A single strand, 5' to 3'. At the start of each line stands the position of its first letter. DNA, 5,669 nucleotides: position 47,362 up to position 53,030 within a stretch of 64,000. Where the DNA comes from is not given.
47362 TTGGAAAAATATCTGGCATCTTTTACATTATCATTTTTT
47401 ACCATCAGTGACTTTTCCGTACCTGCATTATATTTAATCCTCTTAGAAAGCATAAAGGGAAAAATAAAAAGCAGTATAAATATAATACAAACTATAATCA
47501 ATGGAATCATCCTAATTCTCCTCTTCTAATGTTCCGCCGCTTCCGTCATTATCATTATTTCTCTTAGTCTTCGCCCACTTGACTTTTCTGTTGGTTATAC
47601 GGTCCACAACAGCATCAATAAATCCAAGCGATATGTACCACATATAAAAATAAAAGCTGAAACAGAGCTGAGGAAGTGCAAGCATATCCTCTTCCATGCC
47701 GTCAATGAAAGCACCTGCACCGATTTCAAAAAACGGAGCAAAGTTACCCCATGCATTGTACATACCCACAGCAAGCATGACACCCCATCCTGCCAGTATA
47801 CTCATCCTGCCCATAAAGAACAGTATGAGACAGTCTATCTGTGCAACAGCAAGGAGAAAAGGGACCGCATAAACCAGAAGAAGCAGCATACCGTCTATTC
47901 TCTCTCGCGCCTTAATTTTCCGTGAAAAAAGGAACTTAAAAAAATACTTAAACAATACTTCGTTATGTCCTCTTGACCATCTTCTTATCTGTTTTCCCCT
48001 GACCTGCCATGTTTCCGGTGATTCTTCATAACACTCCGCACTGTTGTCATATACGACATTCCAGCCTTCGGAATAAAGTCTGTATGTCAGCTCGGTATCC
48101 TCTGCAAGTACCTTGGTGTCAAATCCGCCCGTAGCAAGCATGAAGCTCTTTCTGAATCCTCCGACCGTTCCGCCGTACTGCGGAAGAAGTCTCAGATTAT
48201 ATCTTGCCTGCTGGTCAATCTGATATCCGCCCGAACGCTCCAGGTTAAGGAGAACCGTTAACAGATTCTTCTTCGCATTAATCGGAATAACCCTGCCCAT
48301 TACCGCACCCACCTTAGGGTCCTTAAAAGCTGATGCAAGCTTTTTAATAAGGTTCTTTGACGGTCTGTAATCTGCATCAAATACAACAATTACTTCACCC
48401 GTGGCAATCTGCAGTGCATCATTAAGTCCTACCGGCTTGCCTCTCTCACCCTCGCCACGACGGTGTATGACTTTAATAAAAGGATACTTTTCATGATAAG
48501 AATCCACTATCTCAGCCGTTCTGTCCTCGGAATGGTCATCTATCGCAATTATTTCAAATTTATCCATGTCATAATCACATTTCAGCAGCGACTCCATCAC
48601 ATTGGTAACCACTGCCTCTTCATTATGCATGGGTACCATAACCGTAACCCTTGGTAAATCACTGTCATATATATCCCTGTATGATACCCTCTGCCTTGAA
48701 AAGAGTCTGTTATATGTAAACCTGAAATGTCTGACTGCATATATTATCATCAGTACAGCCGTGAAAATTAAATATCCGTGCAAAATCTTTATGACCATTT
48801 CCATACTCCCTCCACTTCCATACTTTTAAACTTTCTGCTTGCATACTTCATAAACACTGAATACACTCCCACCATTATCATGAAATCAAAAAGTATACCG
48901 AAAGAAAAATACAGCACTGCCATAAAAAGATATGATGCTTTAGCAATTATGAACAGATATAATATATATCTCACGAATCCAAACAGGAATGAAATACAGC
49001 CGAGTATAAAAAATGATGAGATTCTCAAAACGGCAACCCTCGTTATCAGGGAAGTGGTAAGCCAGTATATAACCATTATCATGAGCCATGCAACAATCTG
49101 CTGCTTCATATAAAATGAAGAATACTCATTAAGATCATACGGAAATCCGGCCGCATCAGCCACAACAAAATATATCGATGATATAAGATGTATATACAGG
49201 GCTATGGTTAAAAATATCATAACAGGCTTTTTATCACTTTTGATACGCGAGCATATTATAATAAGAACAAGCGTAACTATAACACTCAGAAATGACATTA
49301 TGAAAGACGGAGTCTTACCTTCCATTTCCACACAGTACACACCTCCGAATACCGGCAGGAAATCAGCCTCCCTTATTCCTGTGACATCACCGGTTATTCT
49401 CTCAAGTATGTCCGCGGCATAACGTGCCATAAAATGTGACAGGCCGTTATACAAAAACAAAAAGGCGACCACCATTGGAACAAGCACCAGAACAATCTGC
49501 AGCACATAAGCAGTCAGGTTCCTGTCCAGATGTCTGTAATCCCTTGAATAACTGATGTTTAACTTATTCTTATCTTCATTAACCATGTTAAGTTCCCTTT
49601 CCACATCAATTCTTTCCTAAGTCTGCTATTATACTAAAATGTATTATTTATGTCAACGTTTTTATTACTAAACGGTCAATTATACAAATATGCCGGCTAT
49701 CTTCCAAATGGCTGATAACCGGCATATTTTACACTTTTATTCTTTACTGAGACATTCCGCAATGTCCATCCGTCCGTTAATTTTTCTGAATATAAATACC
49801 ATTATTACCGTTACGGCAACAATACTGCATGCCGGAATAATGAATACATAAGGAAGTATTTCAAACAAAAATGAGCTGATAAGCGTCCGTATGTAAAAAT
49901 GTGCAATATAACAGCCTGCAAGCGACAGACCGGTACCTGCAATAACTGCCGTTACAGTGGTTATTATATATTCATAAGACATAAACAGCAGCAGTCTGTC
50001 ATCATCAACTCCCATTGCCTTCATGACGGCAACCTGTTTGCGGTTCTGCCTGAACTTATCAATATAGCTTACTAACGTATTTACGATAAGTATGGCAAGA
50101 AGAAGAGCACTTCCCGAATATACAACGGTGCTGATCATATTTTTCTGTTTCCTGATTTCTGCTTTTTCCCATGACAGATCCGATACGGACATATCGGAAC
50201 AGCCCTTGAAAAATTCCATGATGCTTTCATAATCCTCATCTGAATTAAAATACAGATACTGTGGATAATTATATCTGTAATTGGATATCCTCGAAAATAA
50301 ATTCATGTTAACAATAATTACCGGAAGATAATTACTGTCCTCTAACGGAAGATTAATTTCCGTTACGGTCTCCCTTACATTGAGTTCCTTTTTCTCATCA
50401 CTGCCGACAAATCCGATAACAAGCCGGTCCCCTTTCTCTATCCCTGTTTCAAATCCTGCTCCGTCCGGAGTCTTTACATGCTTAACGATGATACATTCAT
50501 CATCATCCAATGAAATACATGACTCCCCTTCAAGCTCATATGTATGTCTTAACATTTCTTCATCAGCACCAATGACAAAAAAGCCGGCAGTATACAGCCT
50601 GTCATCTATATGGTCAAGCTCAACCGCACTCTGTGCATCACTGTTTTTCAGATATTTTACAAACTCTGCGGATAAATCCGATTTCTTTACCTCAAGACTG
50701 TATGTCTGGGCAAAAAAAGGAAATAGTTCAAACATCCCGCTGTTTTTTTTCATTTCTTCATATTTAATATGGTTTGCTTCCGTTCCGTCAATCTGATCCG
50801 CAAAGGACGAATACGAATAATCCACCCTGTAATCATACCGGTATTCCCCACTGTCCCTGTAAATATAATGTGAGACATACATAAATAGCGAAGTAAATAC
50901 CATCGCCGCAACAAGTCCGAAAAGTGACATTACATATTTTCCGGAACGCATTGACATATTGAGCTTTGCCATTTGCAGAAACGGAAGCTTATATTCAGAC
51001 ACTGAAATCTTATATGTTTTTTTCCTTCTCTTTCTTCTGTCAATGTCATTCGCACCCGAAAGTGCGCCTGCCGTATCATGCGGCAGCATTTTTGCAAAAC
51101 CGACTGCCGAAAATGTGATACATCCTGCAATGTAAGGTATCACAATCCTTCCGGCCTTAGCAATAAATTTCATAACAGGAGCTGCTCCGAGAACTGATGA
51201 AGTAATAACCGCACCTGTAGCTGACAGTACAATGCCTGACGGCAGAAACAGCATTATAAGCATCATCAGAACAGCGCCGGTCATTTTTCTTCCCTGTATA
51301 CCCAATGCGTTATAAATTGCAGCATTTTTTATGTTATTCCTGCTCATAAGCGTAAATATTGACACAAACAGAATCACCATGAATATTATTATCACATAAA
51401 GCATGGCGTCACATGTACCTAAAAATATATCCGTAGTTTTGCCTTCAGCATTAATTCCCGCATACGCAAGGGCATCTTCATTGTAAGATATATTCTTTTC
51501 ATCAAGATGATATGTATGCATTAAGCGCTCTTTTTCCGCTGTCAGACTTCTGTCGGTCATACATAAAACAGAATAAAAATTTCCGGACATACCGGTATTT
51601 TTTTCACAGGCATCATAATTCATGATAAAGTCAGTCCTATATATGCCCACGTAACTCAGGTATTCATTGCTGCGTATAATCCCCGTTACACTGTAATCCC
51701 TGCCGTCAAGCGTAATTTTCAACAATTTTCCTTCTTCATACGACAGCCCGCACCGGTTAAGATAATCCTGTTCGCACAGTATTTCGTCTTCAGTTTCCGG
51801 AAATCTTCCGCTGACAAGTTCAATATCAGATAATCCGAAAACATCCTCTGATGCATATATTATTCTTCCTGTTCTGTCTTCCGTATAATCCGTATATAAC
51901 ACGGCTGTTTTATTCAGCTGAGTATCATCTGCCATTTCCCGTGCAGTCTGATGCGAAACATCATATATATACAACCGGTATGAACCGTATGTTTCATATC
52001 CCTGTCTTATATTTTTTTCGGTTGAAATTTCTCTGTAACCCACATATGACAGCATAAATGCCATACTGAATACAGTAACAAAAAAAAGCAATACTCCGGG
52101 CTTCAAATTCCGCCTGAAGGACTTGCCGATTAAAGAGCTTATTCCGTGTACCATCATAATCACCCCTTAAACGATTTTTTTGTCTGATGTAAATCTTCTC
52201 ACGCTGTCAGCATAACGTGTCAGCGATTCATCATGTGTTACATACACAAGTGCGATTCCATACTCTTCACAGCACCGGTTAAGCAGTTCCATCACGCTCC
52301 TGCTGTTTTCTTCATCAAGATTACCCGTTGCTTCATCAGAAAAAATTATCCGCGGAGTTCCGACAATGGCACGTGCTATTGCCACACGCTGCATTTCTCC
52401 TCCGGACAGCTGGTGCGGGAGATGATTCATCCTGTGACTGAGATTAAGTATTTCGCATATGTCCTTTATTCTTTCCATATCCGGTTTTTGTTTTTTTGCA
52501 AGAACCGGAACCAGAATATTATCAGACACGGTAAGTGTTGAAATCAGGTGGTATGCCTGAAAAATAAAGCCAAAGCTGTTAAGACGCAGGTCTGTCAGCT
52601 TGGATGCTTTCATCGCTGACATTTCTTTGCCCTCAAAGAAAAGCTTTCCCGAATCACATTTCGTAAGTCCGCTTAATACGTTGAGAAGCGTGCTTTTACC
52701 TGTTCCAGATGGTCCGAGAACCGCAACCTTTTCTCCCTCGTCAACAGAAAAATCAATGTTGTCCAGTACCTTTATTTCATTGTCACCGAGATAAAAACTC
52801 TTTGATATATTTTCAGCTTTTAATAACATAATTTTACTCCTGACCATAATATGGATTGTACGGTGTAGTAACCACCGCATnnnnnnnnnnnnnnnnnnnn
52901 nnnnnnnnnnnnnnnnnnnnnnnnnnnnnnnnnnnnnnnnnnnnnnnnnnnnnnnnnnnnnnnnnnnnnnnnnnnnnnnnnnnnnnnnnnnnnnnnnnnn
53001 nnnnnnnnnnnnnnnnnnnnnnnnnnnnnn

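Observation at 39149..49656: Uncharacterised O-acetylated polysaccharide system: GT2 synthase, MBOAT/DHHW pair, WecB and two glycosidase-like paralogues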

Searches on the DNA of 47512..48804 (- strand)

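Call 47: search_rna_families(sources=[L003, L005, L008, L010, L011, L013, L018], threshold=gathering)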
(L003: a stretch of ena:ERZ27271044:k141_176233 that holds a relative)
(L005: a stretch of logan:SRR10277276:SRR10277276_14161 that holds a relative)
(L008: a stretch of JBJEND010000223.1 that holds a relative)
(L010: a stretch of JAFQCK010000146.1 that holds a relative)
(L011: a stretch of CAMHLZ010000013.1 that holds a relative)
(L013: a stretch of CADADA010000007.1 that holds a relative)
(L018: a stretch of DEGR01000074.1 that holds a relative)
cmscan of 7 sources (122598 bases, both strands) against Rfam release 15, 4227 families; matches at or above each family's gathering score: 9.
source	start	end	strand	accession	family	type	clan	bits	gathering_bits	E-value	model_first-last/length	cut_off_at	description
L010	7258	7333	+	RF01051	c-di-GMP-I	Cis-reg; riboswitch;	CL00126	63.2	35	1e-09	1-87/87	no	c-di-GMP-I riboswitch aptamer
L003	7351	7426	+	RF01051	c-di-GMP-I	Cis-reg; riboswitch;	CL00126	62.3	35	1.6e-09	1-87/87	no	c-di-GMP-I riboswitch aptamer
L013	630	701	+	RF00005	tRNA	Gene; tRNA;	CL00001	60.4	29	2.7e-10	1-71/71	no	tRNA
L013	707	778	+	RF00005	tRNA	Gene; tRNA;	CL00001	60.4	29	2.7e-10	1-71/71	no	tRNA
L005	11442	11517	+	RF01051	c-di-GMP-I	Cis-reg; riboswitch;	CL00126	60.2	35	5.5e-09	1-87/87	no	c-di-GMP-I riboswitch aptamer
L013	7410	7485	+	RF01051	c-di-GMP-I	Cis-reg; riboswitch;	CL00126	59.7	35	6.9e-09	1-87/87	no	c-di-GMP-I riboswitch aptamer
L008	7442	7517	+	RF01051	c-di-GMP-I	Cis-reg; riboswitch;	CL00126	56.4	35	4.6e-08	1-87/87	no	c-di-GMP-I riboswitch aptamer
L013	789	871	+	RF00005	tRNA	Gene; tRNA;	CL00001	47.6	29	8.7e-07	1-71/71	no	tRNA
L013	554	626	+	RF00005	tRNA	Gene; tRNA;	CL00001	42.8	29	1.8e-05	1-71/71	no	tRNA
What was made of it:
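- On c-di-GMP-I riboswitch (RF01051): Five orthologous leaders score 56-63 bits (call 47).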

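Call 49: search_rna_families(sources=[L025, L057, L059, L032, L035, L076, L065], threshold=gathering)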
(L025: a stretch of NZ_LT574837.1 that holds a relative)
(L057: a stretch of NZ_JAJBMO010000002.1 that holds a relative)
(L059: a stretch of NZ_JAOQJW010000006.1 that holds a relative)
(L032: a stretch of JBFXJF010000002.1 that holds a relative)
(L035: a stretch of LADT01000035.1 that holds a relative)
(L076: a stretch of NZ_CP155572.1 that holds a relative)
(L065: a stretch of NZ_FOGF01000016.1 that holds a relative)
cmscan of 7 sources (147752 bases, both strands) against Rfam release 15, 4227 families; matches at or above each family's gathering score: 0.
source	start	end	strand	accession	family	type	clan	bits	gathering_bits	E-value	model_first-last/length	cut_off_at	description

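Call 51: search_rna_families(sources=[L009, L012, L014, L015, L016, L017, L087], threshold=gathering)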
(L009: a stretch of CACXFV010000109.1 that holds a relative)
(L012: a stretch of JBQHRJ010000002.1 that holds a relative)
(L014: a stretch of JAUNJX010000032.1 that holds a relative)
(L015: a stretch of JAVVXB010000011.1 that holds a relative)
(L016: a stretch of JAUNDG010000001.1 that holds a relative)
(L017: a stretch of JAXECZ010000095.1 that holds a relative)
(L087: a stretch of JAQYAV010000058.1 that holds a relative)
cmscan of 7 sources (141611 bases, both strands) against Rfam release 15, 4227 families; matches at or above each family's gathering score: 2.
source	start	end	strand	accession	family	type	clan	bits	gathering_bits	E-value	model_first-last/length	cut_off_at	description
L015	4709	4897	-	RF03069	malK-I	Cis-reg;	-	115.9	60.3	9.4e-21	1-181/181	no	malK-I RNA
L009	16953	17051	+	RF00162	SAM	Cis-reg; riboswitch;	CL00012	66.2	44.4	7.4e-13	1-108/108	no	SAM riboswitch aptamer (S box leader)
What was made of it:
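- Tried and rejected: Riboswitches elsewhere in the family: none in 14 further loci (calls 49, 51).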

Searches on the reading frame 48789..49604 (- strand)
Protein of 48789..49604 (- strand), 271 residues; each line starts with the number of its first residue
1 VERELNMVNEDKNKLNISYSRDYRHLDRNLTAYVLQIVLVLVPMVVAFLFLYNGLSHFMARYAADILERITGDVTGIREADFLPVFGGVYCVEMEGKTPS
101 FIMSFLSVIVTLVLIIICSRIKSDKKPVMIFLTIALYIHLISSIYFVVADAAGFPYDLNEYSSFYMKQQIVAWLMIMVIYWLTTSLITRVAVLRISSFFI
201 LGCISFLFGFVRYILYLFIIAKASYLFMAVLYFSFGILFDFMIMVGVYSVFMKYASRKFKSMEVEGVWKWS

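Call 3: search_protein_families(library=pfam, proteins=[window:48789-49604:-], max_evalue=0.01)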
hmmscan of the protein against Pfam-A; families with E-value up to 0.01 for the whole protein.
window:48789-49604:- (271 aa): 0 families

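Call 9: search_protein_families(library=ncbifam, proteins=[window:48789-49604:-], max_evalue=0.01)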
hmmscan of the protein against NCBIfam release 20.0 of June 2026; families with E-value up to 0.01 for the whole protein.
window:48789-49604:- (271 aa): 0 families
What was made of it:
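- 48789..49604 (-): Mem271: polytopic membrane protein (six hydrophobic segments, N-in/C-in by charge distribution) of an unannotated family; invariant partner of the GT2. No Pfam or NCBIfam hit (calls 3, 9).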

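Call 85: search_protein_families(library=pfam, alignment_id=A6, max_evalue=1)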
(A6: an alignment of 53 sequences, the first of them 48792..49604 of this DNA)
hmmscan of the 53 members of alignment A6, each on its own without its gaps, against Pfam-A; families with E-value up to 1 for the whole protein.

A. member 1, window:48792-49604:- (271 aa): 0 families

B. families by the number of members that match (of 53 scanned): 15 families
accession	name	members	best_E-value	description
PF24379.1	DUF7535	2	0.018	Family of unknown function (DUF7535)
PF05297.16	Herpes_LMP1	1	0.03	Herpesvirus latent membrane protein 1 (LMP1)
PF20136.4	DUF6526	1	0.043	Family of unknown function (DUF6526)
PF02892.21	zf-BED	1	0.065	BED zinc finger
PF23906.1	DUF7248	1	0.084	Family of unknown function (DUF7248)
PF11833.13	CPP1-like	1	0.094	Protein CHAPERONE-LIKE PROTEIN OF POR1-like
PF16214.10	AC_N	1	0.16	Adenylyl cyclase N-terminal extracellular and transmembrane region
PF22725.1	GFO_IDH_MocA_C3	1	0.16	GFO/IDH/MocA C-terminal domain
PF10161.14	DDDD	1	0.18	Putative mitochondrial precursor protein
PF18260.7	Nab2p_Zf1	1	0.22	Nuclear polyadenylated RNA-binding 2 protein CCCH zinc finger 1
PF17260.7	DUF5326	1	0.31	Family of unknown function (DUF5326)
PF19545.4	DUF6069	1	0.36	Family of unknown function (DUF6069)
PF19609.4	DUF6114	1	0.47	Family of unknown function (DUF6114)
PF07225.17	NDUF_B4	1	0.63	NADH-ubiquinone oxidoreductase B15 subunit (NDUFB4)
PF12089.13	DUF3566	1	0.91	Transmembrane domain of unknown function (DUF3566)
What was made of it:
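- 48789..49604 (-): None among 53 family members (call 85).
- Checked: No Pfam or NCBIfam family (calls 3, 9, 85).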

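Call 86: search_solved_structures(query=A6, max_evalue=10)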
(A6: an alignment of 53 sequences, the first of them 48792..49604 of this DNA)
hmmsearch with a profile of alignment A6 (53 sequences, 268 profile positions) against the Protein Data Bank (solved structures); distinct sequences matched with E-value up to 10: 1.
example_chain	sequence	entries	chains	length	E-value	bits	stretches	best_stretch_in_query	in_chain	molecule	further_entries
6vqq_A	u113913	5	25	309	0.085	15.8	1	154-224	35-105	Formate-nitrite transporter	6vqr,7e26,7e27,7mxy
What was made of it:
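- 48789..49604 (-): No PDB hit (call 86).
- Tried and rejected: Finding a function for Mem271: no Pfam family among 53 members and no PDB hit (calls 85, 86).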

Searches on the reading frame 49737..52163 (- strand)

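Call 3: search_protein_families(library=pfam, proteins=[window:49737-52163:-], max_evalue=0.01)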
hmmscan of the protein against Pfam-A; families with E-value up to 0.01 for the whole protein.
window:49737-52163:- (808 aa): 1 family
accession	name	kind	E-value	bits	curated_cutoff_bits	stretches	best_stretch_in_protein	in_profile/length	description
PF02687.27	FtsX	-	1.7e-08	34.9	25.5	1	685-790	4-109/120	FtsX-like permease C-terminal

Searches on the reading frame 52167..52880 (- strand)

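Call 73: search_protein_families(library=pfam, proteins=[window:52167-52880:-], max_evalue=0.0001)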
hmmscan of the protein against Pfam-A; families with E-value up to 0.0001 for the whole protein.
window:52167-52880:- (237 aa): 1 family
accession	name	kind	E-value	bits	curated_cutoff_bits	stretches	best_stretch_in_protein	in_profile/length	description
PF00005.33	ABC_tran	-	5e-32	111.8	25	1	39-185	1-136/137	ABC transporter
